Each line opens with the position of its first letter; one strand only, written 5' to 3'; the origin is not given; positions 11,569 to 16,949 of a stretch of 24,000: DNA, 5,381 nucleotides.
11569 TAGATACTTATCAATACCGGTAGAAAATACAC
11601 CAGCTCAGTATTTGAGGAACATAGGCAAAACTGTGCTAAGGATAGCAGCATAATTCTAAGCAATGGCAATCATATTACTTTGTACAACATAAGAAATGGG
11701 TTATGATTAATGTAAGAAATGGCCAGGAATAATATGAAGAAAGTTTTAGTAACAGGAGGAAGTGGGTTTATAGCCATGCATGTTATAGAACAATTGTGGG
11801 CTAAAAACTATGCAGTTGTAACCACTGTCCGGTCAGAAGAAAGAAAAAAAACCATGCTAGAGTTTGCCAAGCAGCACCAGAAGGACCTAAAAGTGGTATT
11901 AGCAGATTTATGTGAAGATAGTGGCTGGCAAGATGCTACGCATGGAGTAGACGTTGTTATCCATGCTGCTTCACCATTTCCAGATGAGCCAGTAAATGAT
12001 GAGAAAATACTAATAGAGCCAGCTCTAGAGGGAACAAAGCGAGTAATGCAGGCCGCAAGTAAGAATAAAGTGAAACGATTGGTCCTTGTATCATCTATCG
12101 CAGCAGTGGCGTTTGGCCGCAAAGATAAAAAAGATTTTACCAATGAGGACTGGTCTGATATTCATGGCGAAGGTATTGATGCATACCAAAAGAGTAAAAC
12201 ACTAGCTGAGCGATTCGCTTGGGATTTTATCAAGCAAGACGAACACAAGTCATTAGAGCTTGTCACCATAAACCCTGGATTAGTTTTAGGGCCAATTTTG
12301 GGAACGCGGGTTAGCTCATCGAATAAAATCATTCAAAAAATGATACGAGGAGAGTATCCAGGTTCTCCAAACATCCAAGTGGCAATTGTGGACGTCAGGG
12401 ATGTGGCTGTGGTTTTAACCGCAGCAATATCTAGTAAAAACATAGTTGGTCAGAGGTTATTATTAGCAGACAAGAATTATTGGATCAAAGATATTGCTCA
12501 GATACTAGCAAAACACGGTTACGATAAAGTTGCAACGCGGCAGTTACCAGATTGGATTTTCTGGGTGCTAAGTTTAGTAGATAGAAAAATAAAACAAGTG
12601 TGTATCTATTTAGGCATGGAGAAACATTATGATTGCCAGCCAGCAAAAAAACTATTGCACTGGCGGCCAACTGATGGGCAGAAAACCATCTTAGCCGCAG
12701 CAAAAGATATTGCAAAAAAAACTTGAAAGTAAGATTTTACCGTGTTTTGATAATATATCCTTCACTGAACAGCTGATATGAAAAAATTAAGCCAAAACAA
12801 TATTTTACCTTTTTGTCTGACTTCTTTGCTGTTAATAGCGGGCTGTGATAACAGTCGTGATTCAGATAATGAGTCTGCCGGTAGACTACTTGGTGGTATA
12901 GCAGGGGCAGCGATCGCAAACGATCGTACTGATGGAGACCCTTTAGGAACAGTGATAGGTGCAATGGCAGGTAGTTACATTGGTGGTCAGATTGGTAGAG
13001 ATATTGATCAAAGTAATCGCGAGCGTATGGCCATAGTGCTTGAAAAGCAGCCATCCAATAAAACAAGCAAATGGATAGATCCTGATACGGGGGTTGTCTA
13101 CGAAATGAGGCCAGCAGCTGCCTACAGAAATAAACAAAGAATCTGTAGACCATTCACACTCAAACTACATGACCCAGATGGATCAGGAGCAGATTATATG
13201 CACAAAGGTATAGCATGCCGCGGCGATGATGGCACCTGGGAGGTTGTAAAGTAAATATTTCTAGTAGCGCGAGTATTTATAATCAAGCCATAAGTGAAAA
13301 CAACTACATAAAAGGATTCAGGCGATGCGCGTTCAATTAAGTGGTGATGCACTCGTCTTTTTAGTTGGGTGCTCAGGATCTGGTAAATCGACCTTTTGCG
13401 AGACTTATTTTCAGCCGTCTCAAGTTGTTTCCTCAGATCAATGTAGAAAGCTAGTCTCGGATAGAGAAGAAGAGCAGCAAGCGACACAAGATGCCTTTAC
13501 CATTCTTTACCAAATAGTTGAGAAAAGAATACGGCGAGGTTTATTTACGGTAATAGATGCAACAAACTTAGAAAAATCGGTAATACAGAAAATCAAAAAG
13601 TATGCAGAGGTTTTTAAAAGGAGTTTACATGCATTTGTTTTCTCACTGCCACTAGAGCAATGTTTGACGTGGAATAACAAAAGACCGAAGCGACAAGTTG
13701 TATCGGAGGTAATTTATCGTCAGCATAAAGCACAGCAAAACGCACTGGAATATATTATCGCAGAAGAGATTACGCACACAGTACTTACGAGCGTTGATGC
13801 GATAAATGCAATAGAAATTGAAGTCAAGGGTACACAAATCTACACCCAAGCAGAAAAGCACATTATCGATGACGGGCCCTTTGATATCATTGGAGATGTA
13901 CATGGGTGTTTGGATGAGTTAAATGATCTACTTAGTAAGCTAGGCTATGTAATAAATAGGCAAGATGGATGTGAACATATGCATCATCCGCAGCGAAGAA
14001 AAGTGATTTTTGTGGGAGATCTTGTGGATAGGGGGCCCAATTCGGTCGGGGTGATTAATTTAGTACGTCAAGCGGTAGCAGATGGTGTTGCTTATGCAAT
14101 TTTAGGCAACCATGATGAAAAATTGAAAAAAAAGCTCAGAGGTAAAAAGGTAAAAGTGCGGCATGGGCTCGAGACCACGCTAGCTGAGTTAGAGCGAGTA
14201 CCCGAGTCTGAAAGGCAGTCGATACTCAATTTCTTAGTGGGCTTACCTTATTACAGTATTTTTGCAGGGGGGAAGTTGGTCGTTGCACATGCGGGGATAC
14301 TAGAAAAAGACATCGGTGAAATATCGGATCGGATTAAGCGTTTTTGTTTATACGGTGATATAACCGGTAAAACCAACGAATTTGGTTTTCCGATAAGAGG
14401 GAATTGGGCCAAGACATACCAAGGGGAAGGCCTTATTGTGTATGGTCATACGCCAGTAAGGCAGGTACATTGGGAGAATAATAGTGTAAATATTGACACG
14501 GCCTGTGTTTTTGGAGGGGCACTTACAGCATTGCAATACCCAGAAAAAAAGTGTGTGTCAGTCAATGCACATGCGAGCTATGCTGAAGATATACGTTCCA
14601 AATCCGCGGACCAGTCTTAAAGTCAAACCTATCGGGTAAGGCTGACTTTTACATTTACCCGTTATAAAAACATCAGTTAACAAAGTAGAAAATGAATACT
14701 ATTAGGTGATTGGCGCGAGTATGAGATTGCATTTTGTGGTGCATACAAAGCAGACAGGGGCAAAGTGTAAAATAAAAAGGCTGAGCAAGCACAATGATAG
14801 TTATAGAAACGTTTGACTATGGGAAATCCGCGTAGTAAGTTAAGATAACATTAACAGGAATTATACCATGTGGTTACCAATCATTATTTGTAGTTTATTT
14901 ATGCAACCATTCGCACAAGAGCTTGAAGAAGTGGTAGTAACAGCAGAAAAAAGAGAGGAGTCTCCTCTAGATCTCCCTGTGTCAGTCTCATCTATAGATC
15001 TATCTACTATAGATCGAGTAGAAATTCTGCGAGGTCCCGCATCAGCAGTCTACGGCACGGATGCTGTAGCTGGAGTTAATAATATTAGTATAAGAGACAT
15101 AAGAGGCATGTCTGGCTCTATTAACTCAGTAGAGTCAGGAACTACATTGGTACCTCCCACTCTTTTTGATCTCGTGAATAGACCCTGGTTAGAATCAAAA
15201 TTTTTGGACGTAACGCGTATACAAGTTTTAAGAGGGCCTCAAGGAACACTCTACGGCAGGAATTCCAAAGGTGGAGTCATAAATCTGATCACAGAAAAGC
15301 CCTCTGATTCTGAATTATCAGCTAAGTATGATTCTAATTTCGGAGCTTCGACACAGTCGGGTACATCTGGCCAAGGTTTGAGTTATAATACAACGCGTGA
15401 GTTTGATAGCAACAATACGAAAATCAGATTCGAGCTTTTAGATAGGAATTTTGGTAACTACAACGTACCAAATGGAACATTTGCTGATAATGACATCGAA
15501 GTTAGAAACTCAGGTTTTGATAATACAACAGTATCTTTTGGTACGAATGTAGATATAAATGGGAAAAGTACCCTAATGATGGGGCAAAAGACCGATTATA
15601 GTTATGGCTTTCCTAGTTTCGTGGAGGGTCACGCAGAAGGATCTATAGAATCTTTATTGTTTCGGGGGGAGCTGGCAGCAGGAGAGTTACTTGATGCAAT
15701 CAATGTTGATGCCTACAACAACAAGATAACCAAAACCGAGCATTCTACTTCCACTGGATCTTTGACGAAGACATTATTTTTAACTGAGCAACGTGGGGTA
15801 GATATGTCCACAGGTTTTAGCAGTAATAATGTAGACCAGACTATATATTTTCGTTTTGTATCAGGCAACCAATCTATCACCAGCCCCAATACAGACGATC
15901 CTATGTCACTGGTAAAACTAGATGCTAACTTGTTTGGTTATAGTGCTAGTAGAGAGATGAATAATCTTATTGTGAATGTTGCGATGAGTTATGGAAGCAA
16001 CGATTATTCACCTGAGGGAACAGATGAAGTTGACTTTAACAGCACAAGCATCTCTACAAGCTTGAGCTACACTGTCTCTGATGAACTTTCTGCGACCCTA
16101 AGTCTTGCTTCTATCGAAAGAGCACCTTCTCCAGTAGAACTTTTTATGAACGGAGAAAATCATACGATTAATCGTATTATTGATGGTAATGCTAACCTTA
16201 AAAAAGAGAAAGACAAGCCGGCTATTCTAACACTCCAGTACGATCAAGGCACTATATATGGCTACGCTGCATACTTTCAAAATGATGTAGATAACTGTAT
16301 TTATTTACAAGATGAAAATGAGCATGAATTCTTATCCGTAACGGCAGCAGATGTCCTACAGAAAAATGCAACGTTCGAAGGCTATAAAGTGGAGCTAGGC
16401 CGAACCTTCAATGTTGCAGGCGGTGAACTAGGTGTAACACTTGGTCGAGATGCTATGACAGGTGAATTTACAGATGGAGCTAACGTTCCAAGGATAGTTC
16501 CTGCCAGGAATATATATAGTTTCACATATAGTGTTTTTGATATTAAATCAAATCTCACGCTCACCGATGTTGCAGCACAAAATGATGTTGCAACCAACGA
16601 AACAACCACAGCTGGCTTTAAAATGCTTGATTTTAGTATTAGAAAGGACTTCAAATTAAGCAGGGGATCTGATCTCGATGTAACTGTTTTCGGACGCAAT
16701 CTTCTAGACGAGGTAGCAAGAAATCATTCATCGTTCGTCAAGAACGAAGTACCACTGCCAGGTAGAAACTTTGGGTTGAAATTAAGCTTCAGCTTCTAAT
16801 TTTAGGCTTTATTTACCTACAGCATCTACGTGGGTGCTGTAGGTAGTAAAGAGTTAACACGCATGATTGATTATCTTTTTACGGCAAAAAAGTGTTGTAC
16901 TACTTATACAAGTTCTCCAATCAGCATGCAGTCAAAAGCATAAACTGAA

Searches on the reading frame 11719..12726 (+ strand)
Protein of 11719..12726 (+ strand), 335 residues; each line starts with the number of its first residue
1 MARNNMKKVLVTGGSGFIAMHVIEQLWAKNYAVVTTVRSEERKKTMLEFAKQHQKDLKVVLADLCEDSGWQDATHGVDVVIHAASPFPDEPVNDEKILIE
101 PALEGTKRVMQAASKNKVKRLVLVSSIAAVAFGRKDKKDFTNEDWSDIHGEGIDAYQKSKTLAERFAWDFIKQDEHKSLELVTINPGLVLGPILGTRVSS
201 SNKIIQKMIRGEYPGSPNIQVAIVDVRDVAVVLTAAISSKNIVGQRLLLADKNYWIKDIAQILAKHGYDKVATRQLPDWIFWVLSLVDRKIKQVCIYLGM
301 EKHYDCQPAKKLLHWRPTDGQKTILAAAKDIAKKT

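Call 6: search_protein_families(library=pfam, proteins=[window:11719-12726:+], max_evalue=0.01)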
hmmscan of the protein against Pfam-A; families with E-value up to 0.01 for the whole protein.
window:11719-12726:+ (335 aa): 9 families
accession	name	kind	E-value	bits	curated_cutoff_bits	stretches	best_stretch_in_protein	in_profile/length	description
PF01370.27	Epimerase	-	1.2e-21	77.7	20.9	1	9-239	1-227/240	NAD dependent epimerase/dehydratase family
PF01073.25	3Beta_HSD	-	1.9e-20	73.5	22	1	10-258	1-250/280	3-beta hydroxysteroid dehydrogenase/isomerase family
PF13460.12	NAD_binding_10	-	2.4e-16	60.6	27.2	1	13-164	1-128/184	NAD(P)H-binding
PF07993.18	NAD_binding_4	-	2.4e-15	56.8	20.1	1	11-199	1-210/258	Male sterility protein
PF16363.11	GDP_Man_Dehyd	-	1.7e-11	44.6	27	1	10-174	1-171/332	GDP-mannose 4,6 dehydratase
PF05368.20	NmrA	-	2.5e-11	44.2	27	1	7-111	3-104/298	NmrA-like family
PF02719.21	Polysacc_synt_2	-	2.6e-10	40.4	20.2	1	9-130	1-132/293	Polysaccharide biosynthesis protein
PF08659.16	KR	-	4.7e-06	27.1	22.6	1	9-131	3-141/180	KR domain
PF00106.31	adh_short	-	6.8e-05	22.9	26.6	1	7-84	1-85/195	short chain dehydrogenase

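Call 7: search_protein_families(library=ncbifam, proteins=[window:11719-12726:+], max_evalue=0.01)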
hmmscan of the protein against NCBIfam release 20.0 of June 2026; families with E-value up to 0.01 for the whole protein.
window:11719-12726:+ (335 aa): 47 families (the best 25 are shown)
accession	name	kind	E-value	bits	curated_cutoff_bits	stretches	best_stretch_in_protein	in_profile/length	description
TIGR03466.1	HpnA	hypoth_equivalog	3.7e-35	121.4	367.65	1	8-294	2-273/327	hopanoid-associated sugar epimerase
NF052578.1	StrlDmthSdmBMthl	equivalog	6.3e-19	68.9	600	1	9-265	3-243/328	sterol demethylase protein SdmB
NF042423.1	oxyalk_red_Shew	equivalog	1.1e-16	60.8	580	1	4-192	6-177/331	2-alkyl-3-oxoalkanoate reductase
TIGR01746.1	Thioester-redct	subfamily_domain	2.1e-16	60.1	213.35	1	8-279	1-292/371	thioester reductase domain-containing protein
TIGR01777.1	yfcH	hypoth_equivalog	1e-13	51.5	207.35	1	9-281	1-254/292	TIGR01777 family oxidoreductase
TIGR04180.1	EDH_00030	hypoth_equivalog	1.9e-13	50.1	475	1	9-264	1-253/297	NAD-dependent 4,6-dehydratase LegB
NF050030.1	thlkprotThyD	equivalog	3.1e-13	49.6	400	1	8-263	2-246/305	thylakoid membrane protein ThyD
TIGR01179.1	galE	equivalog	4e-12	45.6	262.3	1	8-181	1-171/332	UDP-glucose 4-epimerase GalE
NF042422.1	oxyalk_red_OleD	equivalog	1.4e-11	44.4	580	1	8-192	2-171/329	2-alkyl-3-oxoalkanoate reductase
NF041293.1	G6PDh_Azf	equivalog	8.8e-11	41.7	400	1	7-134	3-123/252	NAD-dependent glucose-6-phosphate dehydrogenase Azf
NF038078.1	NRPS_MxcG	equivalog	2.4e-10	38.3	2300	1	3-191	1079-1276/1442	myxochelin non-ribosomal peptide synthetase MxcG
NF005539.0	PRK07201.1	equivalog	9.7e-10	37.8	549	1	9-166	3-160/657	SDR family oxidoreductase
NF007956.0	PRK10675.1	subfamily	1.3e-09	37.7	394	1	8-182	2-175/338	UDP-glucose 4-epimerase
TIGR03589.1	PseB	equivalog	4.2e-09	35.8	407.75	1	5-129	3-128/324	UDP-N-acetylglucosamine 4,6-dehydratase (inverting)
TIGR04130.1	FnlA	equivalog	1.6e-08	33.8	730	1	7-130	5-128/337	UDP-N-acetylglucosamine 4,6-dehydratase/5-epimerase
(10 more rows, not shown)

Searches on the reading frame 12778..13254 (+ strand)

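Call 16: search_protein_families(library=pfam, proteins=[window:12778-13254:+], max_evalue=0.001)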
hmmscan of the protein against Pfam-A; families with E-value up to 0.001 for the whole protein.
window:12778-13254:+ (158 aa): 4 families
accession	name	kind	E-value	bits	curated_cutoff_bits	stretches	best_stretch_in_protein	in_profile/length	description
PF05433.20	Rick_17kDa_Anti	-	2e-07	31.2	24.2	1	37-73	8-43/43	Glycine zipper 2TM domain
PF16998.10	17kDa_Anti_2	-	1.3e-06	28.7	26.6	1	81-157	38-111/116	17 kDa outer membrane surface antigen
PF13488.11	Gly-zipper_Omp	-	1.6e-06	28.3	25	1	35-78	2-44/46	Glycine zipper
PF13441.11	Gly-zipper_YMGG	-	0.00033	20.7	28.9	1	35-74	6-44/45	YMGG-like Gly-zipper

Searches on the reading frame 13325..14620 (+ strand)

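Call 6: search_protein_families(library=pfam, proteins=[window:13325-14620:+], max_evalue=0.01)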
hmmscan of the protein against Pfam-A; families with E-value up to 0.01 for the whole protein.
window:13325-14620:+ (431 aa): 7 families
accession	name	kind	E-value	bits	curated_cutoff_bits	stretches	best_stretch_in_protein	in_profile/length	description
PF13671.12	AAA_33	-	3.3e-21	76.5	27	1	10-142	1-141/143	AAA domain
PF00149.33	Metallophos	-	9e-15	56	21.5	1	185-378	2-190/191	Calcineurin-like phosphoesterase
PF08433.16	KTI12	-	0.00077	19.5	22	1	9-125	2-124/271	Chromatin associated protein KTI12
PF13401.12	AAA_22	-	0.00089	20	27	1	7-39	4-33/130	AAA domain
PF13173.12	AAA_14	-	0.0023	18.4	27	1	10-97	4-88/129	AAA domain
PF06745.19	ATPase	-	0.0057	16.5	26.6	0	10-105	21-115/231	KaiC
PF20693.3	YobI-ATPase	-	0.0068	16.4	27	1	13-165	19-174/363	YobI-like P-loop NTPase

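Call 7: search_protein_families(library=ncbifam, proteins=[window:13325-14620:+], max_evalue=0.01)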
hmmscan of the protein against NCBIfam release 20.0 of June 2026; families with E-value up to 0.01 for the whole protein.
window:13325-14620:+ (431 aa): 9 families
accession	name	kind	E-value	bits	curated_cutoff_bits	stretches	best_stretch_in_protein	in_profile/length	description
TIGR04075.1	bacter_Pnkp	equivalog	2.3e-146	489.3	750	1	3-424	3-422/851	polynucleotide kinase-phosphatase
NF010148.0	PRK13625.1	equivalog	1.6e-77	260.4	340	1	186-421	3-238/245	bis(5'-nucleosyl)-tetraphosphatase PrpE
NF001204.0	PRK00166.1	equivalog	1.1e-22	80.7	176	2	188-327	5-125/276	symmetrical bis(5'-nucleosyl)-tetraphosphatase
TIGR00668.1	apaH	equivalog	2.1e-14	53.6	222.85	1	188-326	5-124/279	bis(5'-nucleosyl)-tetraphosphatase (symmetrical) ApaH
NF008516.0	PRK11439.1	equivalog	2.7e-13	50.4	326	2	188-265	21-82/218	protein-serine/threonine phosphatase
NF005255.0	PRK06762.2-2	equivalog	0.00017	21.6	140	1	10-133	5-130/163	hypothetical protein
NF005251.0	PRK06762.1-1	equivalog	0.0008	19.4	183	1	9-165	8-165/171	hypothetical protein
TIGR01663.1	PNK-3'Pase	equivalog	0.00094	17.7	502.8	1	10-114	366-457/520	bifunctional polynucleotide phosphatase/kinase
NF007425.0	PRK09968.1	equivalog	0.0016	18.2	332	0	188-263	19-78/218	protein-serine/threonine phosphatase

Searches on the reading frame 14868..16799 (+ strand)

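Call 6: search_protein_families(library=pfam, proteins=[window:14868-16799:+], max_evalue=0.01)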
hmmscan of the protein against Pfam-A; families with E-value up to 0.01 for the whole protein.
window:14868-16799:+ (643 aa): 2 families
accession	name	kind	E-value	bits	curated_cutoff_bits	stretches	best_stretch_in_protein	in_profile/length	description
PF00593.30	TonB_dep_Rec_b-barrel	-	1.6e-13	51.8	27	1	160-612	11-436/436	TonB dependent receptor-like, beta-barrel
PF07715.20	Plug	-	7.7e-13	49.3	23.9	2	38-70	75-107/107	TonB-dependent Receptor Plug Domain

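Call 7: search_protein_families(library=ncbifam, proteins=[window:14868-16799:+], max_evalue=0.01)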
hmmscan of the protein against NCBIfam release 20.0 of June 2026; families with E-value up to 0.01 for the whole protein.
window:14868-16799:+ (643 aa): 27 families (the best 25 are shown)
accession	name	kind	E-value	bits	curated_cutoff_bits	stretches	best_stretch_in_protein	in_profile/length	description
NF038289.1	Zn_piracy_ZnuD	exception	7.4e-31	107.5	950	2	333-643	388-685/685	zinc piracy TonB-dependent receptor ZnuD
TIGR01785.1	TonB-hemin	subfamily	7.1e-24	84.2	316.85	2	115-643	101-677/677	TonB-dependent heme/hemoglobin receptor family protein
TIGR01783.1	TonB-siderophor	subfamily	1.3e-21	76.9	223.5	3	78-198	48-158/649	TonB-dependent siderophore receptor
TIGR01786.1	TonB-hemlactrns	subfamily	2.7e-19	69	323.75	3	283-510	338-561/719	TonB-dependent hemoglobin/transferrin/lactoferrin family receptor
NF010048.1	PRK13524.1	subfamily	2.3e-16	59.4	493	2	115-154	148-188/744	FepA family TonB-dependent siderophore receptor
NF010038.0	PRK13513.1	equivalog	1.1e-15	57.2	942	2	114-174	136-197/659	ligand-gated channel protein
NF053590.1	TonB_dep_TOL0244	equivalog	2.9e-15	55.9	645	2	114-171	111-167/604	TOL_0244 family TonB-dependent receptor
TIGR01779.1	TonB-B12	equivalog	3.4e-15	55.6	599.7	2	115-591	126-571/614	TonB-dependent vitamin B12 receptor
NF010010.0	PRK13483.1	equivalog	6.2e-15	54.2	927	2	45-78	132-165/660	ligand-gated channel protein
NF007926.1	PRK10641.1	equivalog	1.2e-14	53.8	836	2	39-74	117-152/617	TonB-dependent vitamin B12 receptor BtuB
NF010012.0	PRK13486.1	equivalog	3.5e-14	52.1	924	2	90-167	106-183/696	TonB-dependent receptor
NF010051.0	PRK13528.1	subfamily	4.7e-13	48.3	583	2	114-169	143-196/727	FepA family TonB-dependent siderophore receptor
NF049945.1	TonB_dep_FCYXU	equivalog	8.6e-13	47.8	825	2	38-77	129-168/697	TonB-dependent receptor, FCYXU motif-type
NF050067.1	TonBEntbctnRecCfrA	equivalog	2.4e-12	46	1200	2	114-166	129-182/698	TonB-dependent ferric enterobactin receptor CfrA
NF007478.2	PRK10064.1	equivalog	8.1e-12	44.2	745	2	42-79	124-161/663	catecholate siderophore receptor CirA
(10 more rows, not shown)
